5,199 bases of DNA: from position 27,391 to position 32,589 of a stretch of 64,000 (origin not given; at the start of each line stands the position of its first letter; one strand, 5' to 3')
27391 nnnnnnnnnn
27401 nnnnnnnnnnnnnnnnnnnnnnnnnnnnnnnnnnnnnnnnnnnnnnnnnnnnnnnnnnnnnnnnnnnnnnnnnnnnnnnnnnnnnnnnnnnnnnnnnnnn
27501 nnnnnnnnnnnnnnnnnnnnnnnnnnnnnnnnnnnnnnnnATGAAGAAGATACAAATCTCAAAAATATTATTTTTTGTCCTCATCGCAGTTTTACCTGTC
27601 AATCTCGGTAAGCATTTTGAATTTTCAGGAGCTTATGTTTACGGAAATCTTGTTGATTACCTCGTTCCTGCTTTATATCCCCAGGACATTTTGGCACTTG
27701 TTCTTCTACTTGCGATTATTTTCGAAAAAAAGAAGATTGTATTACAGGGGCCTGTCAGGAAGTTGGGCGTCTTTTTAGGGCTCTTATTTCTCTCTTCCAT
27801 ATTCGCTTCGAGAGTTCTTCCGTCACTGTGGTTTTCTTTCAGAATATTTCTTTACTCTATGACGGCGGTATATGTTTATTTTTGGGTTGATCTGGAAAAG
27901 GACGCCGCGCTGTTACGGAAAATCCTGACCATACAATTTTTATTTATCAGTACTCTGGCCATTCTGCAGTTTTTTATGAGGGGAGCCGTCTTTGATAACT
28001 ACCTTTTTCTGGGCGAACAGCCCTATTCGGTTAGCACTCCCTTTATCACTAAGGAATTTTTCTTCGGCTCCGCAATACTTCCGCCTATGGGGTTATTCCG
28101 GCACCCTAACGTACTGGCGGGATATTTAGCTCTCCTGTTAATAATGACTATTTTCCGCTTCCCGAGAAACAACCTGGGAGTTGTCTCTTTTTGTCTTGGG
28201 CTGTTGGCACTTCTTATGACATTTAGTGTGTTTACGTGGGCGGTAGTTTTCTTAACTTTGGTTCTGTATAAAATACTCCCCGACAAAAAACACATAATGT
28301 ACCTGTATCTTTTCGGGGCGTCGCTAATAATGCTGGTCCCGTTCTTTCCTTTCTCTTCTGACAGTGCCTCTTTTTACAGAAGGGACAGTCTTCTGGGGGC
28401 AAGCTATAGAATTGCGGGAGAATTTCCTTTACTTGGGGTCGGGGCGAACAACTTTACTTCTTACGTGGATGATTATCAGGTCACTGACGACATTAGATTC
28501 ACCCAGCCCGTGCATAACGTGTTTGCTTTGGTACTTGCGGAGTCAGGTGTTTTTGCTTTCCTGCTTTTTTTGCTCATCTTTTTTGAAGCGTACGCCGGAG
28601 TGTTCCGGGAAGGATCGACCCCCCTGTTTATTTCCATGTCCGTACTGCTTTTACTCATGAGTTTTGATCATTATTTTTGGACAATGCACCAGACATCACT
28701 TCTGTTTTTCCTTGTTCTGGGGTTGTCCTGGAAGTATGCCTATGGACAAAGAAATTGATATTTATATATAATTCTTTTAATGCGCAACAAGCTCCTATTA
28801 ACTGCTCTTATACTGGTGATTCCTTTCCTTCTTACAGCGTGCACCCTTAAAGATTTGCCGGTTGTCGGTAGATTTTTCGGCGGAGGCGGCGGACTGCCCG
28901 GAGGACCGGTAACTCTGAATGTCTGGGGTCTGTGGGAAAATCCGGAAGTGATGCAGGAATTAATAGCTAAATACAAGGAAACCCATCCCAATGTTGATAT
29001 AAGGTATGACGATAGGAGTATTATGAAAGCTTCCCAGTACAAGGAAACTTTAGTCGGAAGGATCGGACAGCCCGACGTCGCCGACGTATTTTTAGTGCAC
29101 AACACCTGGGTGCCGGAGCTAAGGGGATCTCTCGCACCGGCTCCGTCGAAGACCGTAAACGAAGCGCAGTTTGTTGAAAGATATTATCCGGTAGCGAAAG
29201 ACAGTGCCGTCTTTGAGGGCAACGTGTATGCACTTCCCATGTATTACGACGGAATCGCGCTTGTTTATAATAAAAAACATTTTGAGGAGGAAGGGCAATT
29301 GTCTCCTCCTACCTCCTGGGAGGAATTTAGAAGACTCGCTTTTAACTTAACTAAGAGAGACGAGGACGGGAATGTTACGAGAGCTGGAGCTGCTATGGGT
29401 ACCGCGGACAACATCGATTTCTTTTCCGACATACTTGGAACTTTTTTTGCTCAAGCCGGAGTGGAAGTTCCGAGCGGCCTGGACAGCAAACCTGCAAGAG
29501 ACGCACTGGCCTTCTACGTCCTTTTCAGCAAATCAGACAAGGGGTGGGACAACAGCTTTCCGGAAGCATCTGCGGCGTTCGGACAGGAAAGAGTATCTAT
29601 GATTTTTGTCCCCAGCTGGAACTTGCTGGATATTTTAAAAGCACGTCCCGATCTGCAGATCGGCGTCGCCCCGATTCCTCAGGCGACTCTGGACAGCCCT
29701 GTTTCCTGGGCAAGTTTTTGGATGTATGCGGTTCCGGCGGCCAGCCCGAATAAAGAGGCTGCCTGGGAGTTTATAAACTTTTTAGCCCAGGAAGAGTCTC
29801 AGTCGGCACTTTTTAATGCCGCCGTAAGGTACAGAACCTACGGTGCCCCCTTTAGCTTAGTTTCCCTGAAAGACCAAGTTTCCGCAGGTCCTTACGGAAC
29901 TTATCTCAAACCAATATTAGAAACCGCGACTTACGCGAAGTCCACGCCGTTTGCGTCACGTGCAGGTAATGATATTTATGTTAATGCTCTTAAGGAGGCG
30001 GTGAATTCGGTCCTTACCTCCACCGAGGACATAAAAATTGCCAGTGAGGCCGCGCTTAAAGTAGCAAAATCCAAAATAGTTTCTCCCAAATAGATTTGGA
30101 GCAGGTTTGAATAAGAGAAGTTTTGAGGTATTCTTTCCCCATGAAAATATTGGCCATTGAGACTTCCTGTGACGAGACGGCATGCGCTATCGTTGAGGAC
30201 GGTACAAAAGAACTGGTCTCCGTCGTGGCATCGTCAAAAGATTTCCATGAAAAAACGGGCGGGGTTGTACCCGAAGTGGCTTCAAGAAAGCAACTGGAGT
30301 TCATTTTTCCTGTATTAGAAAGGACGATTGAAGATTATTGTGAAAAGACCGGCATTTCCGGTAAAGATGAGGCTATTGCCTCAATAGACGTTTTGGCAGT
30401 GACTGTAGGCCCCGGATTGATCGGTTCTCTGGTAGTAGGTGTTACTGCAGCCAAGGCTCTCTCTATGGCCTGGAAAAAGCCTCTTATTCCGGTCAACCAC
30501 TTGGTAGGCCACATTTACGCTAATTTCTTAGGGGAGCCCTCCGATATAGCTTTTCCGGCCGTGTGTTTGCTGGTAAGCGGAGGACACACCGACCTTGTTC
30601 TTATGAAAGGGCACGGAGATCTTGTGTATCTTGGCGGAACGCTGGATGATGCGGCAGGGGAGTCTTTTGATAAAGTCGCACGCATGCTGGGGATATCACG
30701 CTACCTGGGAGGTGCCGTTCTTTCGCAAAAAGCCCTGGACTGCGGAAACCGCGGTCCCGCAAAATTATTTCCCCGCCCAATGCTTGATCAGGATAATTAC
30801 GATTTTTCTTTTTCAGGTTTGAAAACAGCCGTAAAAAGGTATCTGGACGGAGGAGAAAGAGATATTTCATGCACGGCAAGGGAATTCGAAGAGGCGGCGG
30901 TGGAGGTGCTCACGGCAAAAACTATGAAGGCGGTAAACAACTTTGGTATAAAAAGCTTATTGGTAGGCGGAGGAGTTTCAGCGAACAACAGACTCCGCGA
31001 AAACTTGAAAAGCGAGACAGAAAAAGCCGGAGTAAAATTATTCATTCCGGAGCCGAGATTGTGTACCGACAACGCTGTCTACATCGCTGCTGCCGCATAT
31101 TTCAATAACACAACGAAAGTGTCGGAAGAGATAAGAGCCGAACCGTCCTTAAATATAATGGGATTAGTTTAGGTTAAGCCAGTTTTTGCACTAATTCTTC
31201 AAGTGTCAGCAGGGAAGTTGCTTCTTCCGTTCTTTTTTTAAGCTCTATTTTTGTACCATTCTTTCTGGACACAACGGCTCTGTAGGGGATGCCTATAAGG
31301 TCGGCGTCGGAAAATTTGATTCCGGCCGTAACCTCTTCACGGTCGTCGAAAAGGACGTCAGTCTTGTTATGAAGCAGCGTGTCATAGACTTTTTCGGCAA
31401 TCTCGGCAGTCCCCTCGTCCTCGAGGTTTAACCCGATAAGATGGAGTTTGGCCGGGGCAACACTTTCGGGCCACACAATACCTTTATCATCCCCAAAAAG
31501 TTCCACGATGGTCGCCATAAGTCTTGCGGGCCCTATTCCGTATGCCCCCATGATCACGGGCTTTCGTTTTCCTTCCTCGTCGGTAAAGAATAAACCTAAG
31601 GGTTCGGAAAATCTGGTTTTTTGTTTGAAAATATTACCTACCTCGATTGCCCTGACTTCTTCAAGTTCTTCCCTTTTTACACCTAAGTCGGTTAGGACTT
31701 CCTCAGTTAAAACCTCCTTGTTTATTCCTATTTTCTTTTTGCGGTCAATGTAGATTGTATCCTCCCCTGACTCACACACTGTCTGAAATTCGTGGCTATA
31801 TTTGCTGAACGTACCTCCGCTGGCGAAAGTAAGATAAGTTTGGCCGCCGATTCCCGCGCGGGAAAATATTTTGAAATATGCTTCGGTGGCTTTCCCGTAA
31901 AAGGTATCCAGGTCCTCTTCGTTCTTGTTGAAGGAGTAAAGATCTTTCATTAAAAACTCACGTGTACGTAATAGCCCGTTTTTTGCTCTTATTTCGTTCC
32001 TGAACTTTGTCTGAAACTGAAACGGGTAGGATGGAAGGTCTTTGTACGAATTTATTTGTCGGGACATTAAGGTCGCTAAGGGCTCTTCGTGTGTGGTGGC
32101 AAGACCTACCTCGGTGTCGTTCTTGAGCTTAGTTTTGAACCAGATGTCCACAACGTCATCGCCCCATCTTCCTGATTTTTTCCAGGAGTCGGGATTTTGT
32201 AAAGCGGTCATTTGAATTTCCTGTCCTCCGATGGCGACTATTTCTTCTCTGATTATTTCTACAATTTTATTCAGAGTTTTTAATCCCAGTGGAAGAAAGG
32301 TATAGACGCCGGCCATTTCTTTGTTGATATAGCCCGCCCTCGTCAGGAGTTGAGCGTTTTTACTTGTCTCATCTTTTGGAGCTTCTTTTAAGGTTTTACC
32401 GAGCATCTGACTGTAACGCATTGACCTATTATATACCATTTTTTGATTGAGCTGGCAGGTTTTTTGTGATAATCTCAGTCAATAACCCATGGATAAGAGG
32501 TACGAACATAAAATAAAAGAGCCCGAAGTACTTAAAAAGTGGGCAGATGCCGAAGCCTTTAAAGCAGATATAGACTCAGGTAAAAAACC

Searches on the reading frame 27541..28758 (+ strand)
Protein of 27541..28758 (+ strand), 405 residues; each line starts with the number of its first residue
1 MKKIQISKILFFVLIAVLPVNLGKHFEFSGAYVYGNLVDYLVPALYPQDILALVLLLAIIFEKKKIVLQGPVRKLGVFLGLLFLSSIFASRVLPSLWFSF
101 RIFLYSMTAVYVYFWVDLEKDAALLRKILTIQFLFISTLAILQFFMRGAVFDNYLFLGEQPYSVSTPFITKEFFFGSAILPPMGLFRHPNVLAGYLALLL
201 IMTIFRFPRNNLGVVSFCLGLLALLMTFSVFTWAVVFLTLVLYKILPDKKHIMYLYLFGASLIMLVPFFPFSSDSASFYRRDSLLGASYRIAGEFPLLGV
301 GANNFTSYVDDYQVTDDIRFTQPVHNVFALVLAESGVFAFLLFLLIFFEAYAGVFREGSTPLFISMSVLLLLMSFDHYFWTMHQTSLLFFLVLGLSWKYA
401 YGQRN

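Call 54: search_protein_families(library=pfam, proteins=[window:27541-28758:+], max_evalue=0.00001)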
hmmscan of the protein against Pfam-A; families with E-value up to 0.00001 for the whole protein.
window:27541-28758:+ (405 aa): 1 family
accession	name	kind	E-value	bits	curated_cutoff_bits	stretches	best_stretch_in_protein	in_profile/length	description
PF04932.20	Wzy_C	-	3.7e-08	33.7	31.7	1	217-344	3-149/149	O-Antigen ligase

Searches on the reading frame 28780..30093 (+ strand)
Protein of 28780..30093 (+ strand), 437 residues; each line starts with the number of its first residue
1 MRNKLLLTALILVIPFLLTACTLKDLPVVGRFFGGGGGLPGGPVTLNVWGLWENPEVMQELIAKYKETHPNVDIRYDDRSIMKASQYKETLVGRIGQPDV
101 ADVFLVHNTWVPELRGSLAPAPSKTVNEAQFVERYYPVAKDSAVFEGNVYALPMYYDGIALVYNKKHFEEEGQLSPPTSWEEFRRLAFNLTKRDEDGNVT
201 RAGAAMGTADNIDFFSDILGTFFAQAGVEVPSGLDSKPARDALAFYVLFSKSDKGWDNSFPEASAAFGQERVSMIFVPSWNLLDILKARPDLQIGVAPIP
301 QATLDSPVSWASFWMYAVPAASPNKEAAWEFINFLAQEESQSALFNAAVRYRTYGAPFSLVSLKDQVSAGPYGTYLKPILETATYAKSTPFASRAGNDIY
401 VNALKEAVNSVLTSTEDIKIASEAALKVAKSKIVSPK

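Call 55: search_protein_families(library=pfam, proteins=[window:28780-30093:+], max_evalue=0.00001)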
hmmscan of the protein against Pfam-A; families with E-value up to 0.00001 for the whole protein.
window:28780-30093:+ (437 aa): 2 families
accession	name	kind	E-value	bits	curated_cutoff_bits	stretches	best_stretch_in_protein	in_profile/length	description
PF01547.30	SBP_bac_1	-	8.5e-36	124.9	26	1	56-341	6-306/307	Bacterial extracellular solute-binding protein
PF13416.11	SBP_bac_8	-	1.3e-24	87.9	27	1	60-348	1-255/279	Bacterial extracellular solute-binding protein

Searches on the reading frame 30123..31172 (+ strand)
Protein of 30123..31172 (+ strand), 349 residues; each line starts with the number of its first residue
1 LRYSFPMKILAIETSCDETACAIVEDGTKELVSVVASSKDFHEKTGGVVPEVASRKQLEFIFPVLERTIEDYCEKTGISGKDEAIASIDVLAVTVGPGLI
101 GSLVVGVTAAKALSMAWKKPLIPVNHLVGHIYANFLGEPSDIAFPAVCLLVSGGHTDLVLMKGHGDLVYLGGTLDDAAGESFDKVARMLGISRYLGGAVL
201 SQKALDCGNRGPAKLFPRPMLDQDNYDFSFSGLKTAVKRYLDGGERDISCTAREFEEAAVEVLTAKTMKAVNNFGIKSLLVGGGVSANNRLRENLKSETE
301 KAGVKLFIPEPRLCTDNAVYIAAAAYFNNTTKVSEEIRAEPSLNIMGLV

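Call 55: search_protein_families(library=pfam, proteins=[window:30123-31172:+], max_evalue=0.00001)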
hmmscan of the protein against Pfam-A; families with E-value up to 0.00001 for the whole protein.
window:30123-31172:+ (349 aa): 2 families
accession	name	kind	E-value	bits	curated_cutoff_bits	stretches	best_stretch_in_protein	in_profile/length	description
PF00814.31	TsaD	-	2.1e-76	257.5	24.8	1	32-322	4-263/264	tRNA N6-adenosine threonylcarbamoyltransferase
PF22521.2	HypF_C_2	-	3e-06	27.6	27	1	180-316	98-234/241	Carbamoyltransferase, Kae1-like Domain, second subdomain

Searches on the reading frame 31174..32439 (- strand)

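Call 55: search_protein_families(library=pfam, proteins=[window:31174-32439:-], max_evalue=0.00001)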
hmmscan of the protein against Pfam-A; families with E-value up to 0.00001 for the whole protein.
window:31174-32439:- (421 aa): 2 families
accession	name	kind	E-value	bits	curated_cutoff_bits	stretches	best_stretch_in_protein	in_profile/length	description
PF00587.30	tRNA-synt_2b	-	1.5e-27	97.3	29.3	1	101-313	1-177/179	tRNA synthetase class II core domain (G, H, P, S and T)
PF03129.25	HGTP_anticodon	-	4.2e-11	43.3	21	1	342-420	12-91/94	Anticodon binding domain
